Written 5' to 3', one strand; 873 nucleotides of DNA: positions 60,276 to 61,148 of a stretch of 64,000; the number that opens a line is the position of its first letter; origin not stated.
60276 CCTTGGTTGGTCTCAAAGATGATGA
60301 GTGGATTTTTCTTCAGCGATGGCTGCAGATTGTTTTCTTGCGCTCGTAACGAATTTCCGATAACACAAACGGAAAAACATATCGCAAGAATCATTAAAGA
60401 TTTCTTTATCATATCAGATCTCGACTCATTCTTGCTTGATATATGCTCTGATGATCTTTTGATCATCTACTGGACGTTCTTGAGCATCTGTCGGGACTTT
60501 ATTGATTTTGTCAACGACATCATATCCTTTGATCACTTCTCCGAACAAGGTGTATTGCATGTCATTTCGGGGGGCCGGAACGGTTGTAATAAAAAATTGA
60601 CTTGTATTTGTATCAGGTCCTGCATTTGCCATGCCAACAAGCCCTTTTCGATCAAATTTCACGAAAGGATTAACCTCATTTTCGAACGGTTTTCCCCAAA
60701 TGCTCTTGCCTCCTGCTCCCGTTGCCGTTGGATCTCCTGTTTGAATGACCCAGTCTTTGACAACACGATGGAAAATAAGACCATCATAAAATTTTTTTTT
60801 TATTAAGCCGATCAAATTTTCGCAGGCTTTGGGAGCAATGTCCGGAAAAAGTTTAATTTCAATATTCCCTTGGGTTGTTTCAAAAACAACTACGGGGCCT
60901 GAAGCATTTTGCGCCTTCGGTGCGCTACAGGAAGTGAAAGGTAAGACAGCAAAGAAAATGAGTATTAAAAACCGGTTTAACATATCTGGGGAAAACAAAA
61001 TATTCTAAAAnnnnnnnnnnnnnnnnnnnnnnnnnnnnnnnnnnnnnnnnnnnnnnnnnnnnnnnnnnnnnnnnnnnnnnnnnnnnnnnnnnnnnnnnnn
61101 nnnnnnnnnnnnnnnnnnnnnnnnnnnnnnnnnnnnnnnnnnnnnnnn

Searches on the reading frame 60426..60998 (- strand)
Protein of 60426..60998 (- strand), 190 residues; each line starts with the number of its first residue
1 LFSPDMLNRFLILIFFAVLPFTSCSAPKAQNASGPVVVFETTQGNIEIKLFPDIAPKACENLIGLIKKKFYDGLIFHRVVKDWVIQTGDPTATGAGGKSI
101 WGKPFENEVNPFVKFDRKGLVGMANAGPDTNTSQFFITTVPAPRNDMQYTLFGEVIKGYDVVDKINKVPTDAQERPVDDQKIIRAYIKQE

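Call 22: search_protein_families(library=pfam, proteins=[window:60426-60998:-], max_evalue=0.001)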
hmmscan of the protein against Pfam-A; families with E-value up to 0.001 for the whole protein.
window:60426-60998:- (190 aa): 1 family
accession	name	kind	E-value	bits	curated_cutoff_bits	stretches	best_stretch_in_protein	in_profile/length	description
PF00160.26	Pro_isomerase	-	3.9e-50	170.6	21.7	1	37-185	2-157/159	Cyclophilin type peptidyl-prolyl cis-trans isomerase/CLD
